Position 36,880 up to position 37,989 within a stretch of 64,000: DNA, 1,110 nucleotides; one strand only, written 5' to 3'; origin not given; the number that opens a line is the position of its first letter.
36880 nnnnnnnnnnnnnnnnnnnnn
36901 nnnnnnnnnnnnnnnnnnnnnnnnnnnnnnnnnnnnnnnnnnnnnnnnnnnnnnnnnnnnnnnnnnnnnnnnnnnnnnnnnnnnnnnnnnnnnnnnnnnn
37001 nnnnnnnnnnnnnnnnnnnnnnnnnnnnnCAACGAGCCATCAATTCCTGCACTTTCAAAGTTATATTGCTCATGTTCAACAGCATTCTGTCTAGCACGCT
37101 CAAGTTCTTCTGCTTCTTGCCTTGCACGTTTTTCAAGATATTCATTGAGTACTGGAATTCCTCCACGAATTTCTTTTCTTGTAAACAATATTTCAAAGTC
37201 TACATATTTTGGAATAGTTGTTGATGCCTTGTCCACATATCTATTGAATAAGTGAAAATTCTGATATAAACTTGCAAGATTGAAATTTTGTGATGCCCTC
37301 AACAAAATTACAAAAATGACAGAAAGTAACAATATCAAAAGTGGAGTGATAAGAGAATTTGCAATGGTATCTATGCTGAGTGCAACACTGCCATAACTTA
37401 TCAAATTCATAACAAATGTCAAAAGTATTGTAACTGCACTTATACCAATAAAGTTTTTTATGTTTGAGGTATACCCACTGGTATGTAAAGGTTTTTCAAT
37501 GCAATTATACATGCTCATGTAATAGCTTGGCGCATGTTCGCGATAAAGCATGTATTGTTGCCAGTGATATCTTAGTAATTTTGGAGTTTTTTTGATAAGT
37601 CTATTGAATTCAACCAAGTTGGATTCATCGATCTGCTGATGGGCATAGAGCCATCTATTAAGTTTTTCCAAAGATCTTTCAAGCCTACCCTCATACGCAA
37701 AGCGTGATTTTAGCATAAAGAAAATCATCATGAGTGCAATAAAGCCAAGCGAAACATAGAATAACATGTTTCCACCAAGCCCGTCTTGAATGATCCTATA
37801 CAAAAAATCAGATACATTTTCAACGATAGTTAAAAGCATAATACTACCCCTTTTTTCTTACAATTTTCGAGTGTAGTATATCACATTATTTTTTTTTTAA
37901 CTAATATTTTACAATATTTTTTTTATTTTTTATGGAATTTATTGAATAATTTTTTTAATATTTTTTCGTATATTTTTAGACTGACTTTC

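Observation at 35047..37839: Membrane-tethered protein with an array of eight perfect AT-hooks, immediately downstream of addAB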

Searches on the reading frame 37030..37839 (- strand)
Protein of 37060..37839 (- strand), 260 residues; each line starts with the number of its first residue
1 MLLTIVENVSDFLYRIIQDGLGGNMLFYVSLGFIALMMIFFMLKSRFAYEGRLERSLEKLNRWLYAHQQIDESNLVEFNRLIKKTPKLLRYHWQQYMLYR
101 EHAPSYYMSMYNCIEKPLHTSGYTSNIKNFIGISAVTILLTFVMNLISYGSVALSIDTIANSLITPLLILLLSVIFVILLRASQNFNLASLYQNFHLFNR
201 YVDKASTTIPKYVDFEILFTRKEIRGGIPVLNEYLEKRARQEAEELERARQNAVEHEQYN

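Call 12: search_protein_families(library=pfam, proteins=[window:37060-37839:-], max_evalue=10)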
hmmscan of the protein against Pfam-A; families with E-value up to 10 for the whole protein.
seq(260 aa): 4 families
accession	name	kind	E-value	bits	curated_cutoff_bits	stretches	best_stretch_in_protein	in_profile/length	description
PF21001.2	YqiJ_N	-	0.0039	17.8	23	1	119-179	49-109/116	Inner membrane protein YqiJ, N-terminal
PF03706.18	LPG_synthase_TM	-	0.0046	16.9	33.4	1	120-207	108-193/302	Lysylphosphatidylglycerol synthase TM region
PF04403.18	PqiA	-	0.23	11.7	23.8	1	130-200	28-99/156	Paraquat-inducible protein A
PF15194.11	TMEM191C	-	1.6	9.4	32.7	0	24-53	62-91/121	TMEM191C family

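Call 33: search_protein_families(library=pfam, alignment_id=A3, max_evalue=5)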
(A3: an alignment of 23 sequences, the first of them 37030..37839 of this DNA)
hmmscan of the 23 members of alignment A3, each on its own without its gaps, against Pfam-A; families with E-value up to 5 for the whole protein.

A. member 1, window:37030-37839:- (270 aa): 4 families
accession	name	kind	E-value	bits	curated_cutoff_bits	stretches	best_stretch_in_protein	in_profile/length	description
PF21001.2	YqiJ_N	-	0.0044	17.6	23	1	119-179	49-109/116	Inner membrane protein YqiJ, N-terminal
PF03706.18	LPG_synthase_TM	-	0.0066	16.4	33.4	1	120-207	108-193/302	Lysylphosphatidylglycerol synthase TM region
PF04403.18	PqiA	-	0.26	11.6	23.8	1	130-200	28-99/156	Paraquat-inducible protein A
PF15194.11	TMEM191C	-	2.2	9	32.7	0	24-53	62-91/121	TMEM191C family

B. families by the number of members that match (of 23 scanned): 41 families (the first 25 are shown)
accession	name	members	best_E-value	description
PF20990.2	DUF2207_C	6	0.0032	Predicted membrane protein (DUF2207) C-terminal domain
PF10066.14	DUF2304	4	0.071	Uncharacterized conserved protein (DUF2304)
PF24027.1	DUF7338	2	0.014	Family of unknown function (DUF7338)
PF15879.10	MWFE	2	0.052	NADH-ubiquinone oxidoreductase MWFE subunit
PF20563.3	DUF6773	2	0.1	Family of unknown function (DUF6773)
PF04403.18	PqiA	2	0.26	Paraquat-inducible protein A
PF07332.16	Phage_holin_3_6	2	0.55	Putative Actinobacterial Holin-X, holin superfamily III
PF21001.2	YqiJ_N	1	0.0044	Inner membrane protein YqiJ, N-terminal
PF03706.18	LPG_synthase_TM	1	0.0066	Lysylphosphatidylglycerol synthase TM region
PF14282.11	FlxA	1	0.021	FlxA-like protein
PF19217.5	CoV_NSP4_N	1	0.028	Coronavirus replicase NSP4, N-terminal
PF11642.13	Blo-t-5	1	0.03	Mite allergen Blo t 5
PF01519.22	DUF16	1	0.049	Protein of unknown function DUF16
PF05745.16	CRPA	1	0.056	Chlamydia 15 kDa cysteine-rich outer membrane protein (CRPA)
PF11188.13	DUF2975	1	0.062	Protein of unknown function (DUF2975)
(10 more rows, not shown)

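Call 38: search_protein_representatives(alignment_id=A3)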
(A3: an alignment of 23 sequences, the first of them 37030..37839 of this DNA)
Query: 23 sequences, 271 profile positions. Proteins with E-value up to 0.001 (for the whole library): 331; up to 1e-10: 203; up to 1e-30: 162. The best 150 are listed.
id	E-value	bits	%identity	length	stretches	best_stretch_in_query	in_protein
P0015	1.2e-128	444.6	-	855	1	1-271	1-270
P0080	2.9e-127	440.0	-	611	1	3-270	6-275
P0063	4.5e-127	439.4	-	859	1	3-271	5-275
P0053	1.4e-125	434.5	-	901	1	9-271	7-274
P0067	9.4e-124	428.6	-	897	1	3-271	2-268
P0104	1.6e-122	424.5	-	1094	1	5-271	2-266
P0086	8.9e-122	422.1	-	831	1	2-270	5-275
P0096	7.1e-119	412.6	-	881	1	5-271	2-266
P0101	6.5e-118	409.4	-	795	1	3-271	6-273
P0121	3.0e-116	404.0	-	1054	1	5-271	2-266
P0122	1.4e-112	391.9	-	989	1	1-271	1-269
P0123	2.7e-112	391.0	-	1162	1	5-271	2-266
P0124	4.1e-108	377.3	-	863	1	4-271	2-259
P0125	1.5e-107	375.4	-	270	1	2-249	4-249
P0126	4.0e-107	374.0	-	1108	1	3-271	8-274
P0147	6.1e-82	291.4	-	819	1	3-270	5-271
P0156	1.1e-79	284.1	-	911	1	4-271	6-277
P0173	9.1e-77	274.5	-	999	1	1-271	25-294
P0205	4.9e-73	262.2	-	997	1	3-270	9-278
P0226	1.2e-67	244.6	-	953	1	3-271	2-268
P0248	1.5e-58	214.8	-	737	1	3-270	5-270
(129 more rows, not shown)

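Call 52: predict_structure(alignment_id=A3)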
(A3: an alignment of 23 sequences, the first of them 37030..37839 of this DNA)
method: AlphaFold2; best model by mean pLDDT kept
length: 270 residues; sequences in the alignment: 23
mean_pLDDT: 81.0   pTM: 0.64
mean pLDDT of the five models: 81.0, 80.5, 80.2, 76.4, 75.6
residues with pLDDT >= 90: 83; 70-90: 132; 50-70: 47; < 50: 8
segments of 3 or more residues with pLDDT < 50: 256-258, 267-270
pLDDT, mean of each block of 10 residues (from residue 1): 76 75 80 92 87 92 93 88 89 86 88 74 85 93 84 81 90 93 90 94 89 72 64 63 68 52 49
secondary structure, 60 per line:
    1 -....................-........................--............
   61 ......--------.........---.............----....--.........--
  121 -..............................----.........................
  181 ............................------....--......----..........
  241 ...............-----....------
elements in order: H2-21 H23-46 H49-66 H75-83 H87-99 H104-107 H110-118 H122-151 H156-208 H215-218 H221-226 H231-255 H261-264

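Call 54: fold_search(model_id=the predicted structure, library=pdb)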
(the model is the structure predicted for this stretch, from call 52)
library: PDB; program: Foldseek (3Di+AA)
matches with E <= 10: 301; with E <= 0.001: 4
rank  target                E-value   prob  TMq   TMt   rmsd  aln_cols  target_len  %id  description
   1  8qyd_A                3.6e-04  1.00  0.50  0.49  12.4       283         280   13  Zorya anti-bacteriophage defense system ZorAB (released 2024-11-06)
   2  8qyh_A                5.8e-04  1.00  0.50  0.50  12.7       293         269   13  Zorya anti-bacteriophage defense system ZorAB ZorA E86A_E89A, Calcium binding site mutation (released 2024-11-06)
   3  8qyy_A                7.0e-04  1.00  0.50  0.54   8.5       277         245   14  Zorya anti-bacteriophage defense system ZorAB, ZorA delta_435-729, ZorA tail tip deletion. (released 2024-11-06)
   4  8qyk_A                7.3e-04  1.00  0.52  0.52  12.2       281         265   12  Zorya anti-bacteriophage defense system ZorAB, ZorA delta_359-592, ZorA tail middle deletion. (released 2024-11-06)
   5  8vvn_D                6.9e-02  0.98  0.35  0.39   6.9       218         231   11  Cryo-EM structure of a type I ZorAB complex from Shewanella sp. strain ANA-3 (released 2025-02-05)
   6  9ddn_C                8.8e-02  0.99  0.38  0.44   6.5       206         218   16  E. coli TolAQR conformation II (released 2025-07-09)
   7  8odt_A                8.8e-02  0.87  0.27  0.31  13.4       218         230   11  Structure of TolQR complex from E.coli (released 2023-11-01)
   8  9ddm_C                1.9e-01  0.84  0.32  0.36   8.6       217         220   12  E. coli TolAQR conformation I (released 2025-07-09)
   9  9ddm_A                2.2e-01  0.77  0.28  0.33  11.9       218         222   13  E. coli TolAQR conformation I (released 2025-07-09)
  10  9kpz_B                2.3e-01  0.77  0.30  0.34   8.4       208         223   13  Structure of TolQRA complex at pH 5.4 from E.coli (released 2026-03-04)
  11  8vvn_C                2.4e-01  0.89  0.34  0.37   7.2       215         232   11  Cryo-EM structure of a type I ZorAB complex from Shewanella sp. strain ANA-3 (released 2025-02-05)
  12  9kpz_E                3.3e-01  0.60  0.29  0.32   8.6       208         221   12  Structure of TolQRA complex at pH 5.4 from E.coli (released 2026-03-04)
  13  5lg4_A                3.3e-01  0.20  0.16  0.21  23.3       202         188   12  Crystal structure of the Sec3/Sso2 complex at 2.9 angstrom resolution (released 2017-02-08)
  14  9ddm_D                3.6e-01  0.63  0.31  0.35   8.4       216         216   12  E. coli TolAQR conformation I (released 2025-07-09)
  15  5zfp_B                4.0e-01  0.77  0.34  0.39   6.9       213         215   13  Structure of the ExbB/ExbD hexameric complex (released 2018-05-09)
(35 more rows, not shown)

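Call 61: search_solved_structures(query=A3, max_evalue=10)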
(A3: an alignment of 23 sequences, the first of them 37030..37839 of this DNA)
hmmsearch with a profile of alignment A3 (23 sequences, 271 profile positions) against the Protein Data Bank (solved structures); distinct sequences matched with E-value up to 10: 8.
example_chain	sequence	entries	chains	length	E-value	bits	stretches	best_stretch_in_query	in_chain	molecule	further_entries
3iyd_E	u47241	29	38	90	0.31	13.6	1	215-256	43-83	DNA-directed RNA polymerase subunit omega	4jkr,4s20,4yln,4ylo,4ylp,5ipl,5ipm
6n61_E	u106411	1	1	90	0.31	13.6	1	215-256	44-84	DNA-directed RNA polymerase subunit omega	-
10ma_K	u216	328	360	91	0.32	13.6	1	215-256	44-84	DNA-directed RNA polymerase subunit omega | Escherichia coli RNA polymerase omega subunit | RpoZ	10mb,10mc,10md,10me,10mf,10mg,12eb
9gdo_E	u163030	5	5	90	0.34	13.5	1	217-257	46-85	DNA-directed RNA polymerase subunit omega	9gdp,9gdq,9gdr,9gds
8f3c_K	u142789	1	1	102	0.38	13.3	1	215-256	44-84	DNA-directed RNA polymerase subunit omega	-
9w0n_AA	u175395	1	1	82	0.47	13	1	215-255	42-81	DNA-directed RNA polymerase subunit omega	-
6vz3_AF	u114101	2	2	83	0.49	13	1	215-255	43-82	DNA-directed RNA polymerase subunit omega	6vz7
6asx_K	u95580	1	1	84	0.5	12.9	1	215-255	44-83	DNA-directed RNA polymerase subunit omega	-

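Call 69: find_encoding_contigs(protein=P0173, flank=8000, max_places=2)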
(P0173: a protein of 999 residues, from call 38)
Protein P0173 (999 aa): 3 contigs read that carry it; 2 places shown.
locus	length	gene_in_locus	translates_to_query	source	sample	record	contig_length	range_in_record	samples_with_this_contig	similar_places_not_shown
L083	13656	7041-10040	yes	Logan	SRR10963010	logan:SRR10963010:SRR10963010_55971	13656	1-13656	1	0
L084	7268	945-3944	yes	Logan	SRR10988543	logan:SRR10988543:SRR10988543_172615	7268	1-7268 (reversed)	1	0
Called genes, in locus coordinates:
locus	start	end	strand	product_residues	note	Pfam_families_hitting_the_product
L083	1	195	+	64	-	?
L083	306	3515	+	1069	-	PF21445:ADDB_N, PF12705:PDDEXK_1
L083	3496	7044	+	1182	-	PF00580:UvrD-helicase, PF13245:AAA_19 (weak), PF01443:Viral_helicase1 (faint), PF13245:AAA_19 (weak), PF13361:UvrD_C, PF13538:UvrD_C_2 (faint), PF12705:PDDEXK_1 (weak)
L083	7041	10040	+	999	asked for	-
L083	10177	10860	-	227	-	PF05239:PRC (faint)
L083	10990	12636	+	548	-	PF13421:Band_7_1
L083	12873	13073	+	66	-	PF08984:DUF1858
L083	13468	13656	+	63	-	?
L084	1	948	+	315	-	?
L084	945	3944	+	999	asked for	-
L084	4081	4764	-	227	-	PF05239:PRC (faint)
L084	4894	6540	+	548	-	PF13421:Band_7_1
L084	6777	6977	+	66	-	PF08984:DUF1858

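Call 70: find_encoding_contigs(protein=P0147, flank=8000, max_places=2)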
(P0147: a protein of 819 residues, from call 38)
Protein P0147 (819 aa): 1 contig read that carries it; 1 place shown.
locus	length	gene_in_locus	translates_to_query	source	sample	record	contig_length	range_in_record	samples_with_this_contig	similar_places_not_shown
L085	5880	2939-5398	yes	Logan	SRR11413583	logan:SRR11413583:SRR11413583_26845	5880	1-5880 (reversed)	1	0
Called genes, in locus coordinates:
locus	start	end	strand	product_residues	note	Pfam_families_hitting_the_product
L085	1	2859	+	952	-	?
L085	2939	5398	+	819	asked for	-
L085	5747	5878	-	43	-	?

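Call 71: find_encoding_contigs(protein=P0248, flank=8000, max_places=2)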
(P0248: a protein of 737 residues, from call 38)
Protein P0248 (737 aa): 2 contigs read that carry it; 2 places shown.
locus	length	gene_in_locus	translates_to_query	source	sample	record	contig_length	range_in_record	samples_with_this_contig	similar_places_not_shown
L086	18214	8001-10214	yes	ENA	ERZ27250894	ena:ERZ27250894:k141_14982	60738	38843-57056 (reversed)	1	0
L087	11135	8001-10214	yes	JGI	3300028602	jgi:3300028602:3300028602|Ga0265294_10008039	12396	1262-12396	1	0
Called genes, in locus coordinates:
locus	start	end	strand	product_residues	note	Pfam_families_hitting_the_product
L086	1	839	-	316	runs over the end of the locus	-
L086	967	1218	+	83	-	-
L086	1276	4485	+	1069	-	PF21445:ADDB_N, PF12705:PDDEXK_1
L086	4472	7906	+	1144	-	PF00580:UvrD-helicase, PF01443:Viral_helicase1 (faint), PF13087:AAA_12 (faint), PF13245:AAA_19, PF13361:UvrD_C, PF13538:UvrD_C_2 (faint), PF12705:PDDEXK_1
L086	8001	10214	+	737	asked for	-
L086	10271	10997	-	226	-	-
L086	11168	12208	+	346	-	PF13421:Band_7_1, PF01145:Band_7 (weak)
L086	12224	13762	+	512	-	PF01676:Metalloenzyme, PF06415:iPGM_N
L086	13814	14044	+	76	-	-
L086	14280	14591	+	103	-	PF03840:SecG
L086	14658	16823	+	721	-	PF22896:OB_RNR_1st (faint), PF08206:OB_RNB, PF17876:CSD2 (weak), PF08206:OB_RNB, PF17876:CSD2, PF00773:RNB, PF00575:S1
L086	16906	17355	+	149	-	PF01668:SmpB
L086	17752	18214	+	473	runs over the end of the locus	-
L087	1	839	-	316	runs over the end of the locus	-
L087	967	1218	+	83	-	-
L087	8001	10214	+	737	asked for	-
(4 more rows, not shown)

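Call 72: find_encoding_contigs(protein=P0205, flank=8000, max_places=2)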
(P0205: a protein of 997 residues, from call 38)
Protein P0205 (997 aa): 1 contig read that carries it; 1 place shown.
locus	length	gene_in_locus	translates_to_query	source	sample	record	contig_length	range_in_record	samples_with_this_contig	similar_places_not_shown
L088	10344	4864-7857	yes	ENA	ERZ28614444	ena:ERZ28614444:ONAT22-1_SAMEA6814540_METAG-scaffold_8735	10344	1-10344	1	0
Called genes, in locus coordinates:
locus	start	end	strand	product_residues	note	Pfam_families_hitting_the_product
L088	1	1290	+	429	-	?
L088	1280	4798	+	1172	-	PF00580:UvrD-helicase, PF13087:AAA_12 (faint), PF13245:AAA_19, PF13361:UvrD_C, PF13538:UvrD_C_2 (faint), PF12705:PDDEXK_1 (weak)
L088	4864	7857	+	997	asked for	-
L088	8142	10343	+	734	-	?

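Call 73: find_encoding_contigs(protein=P0156, flank=8000, max_places=2)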
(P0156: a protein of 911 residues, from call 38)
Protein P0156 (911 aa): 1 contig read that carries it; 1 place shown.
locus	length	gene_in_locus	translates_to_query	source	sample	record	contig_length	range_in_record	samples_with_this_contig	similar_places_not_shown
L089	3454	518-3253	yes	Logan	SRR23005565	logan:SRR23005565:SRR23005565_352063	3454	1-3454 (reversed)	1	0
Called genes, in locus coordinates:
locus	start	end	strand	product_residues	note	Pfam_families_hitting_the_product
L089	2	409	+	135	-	?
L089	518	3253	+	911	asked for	-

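Call 74: find_encoding_contigs(protein=P0226, flank=8000, max_places=2)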
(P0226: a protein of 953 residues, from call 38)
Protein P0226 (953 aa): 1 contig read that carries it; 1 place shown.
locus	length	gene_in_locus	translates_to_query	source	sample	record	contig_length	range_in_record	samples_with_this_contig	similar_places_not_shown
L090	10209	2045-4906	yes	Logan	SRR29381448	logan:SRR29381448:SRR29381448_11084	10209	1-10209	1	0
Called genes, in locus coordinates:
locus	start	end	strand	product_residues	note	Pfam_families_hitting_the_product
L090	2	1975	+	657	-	?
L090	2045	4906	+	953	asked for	-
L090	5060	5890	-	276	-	PF05239:PRC (faint)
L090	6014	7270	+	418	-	PF13421:Band_7_1, PF01145:Band_7 (weak), PF12773:DZR (faint)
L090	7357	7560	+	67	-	PF08984:DUF1858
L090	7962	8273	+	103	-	PF00338:Ribosomal_S10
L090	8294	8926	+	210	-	PF00297:Ribosomal_L3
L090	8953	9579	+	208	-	PF00573:Ribosomal_L4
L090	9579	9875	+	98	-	PF00276:Ribosomal_L23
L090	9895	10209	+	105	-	?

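Call 77: search_protein_families(library=padloc, alignment_id=A3, max_evalue=10)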
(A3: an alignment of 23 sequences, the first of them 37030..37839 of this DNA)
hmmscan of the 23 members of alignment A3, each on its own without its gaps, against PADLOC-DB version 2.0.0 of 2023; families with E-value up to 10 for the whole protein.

A. member 1, window:37030-37839:- (270 aa): 0 families

B. families by the number of members that match (of 23 scanned): 6 families
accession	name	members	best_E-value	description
PDLC02674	DndF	1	0.0022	DndF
PDLC04164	AriA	1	0.0084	-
PDLC03946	RmrA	1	0.014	-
PDLC00603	ZorA1|ZorA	1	0.016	MotA/ExbB/TolQ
PDLC00598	ZorA1|ZorA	1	0.044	MotA/ExbB/TolQ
PDLC02365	PycTM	1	0.19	-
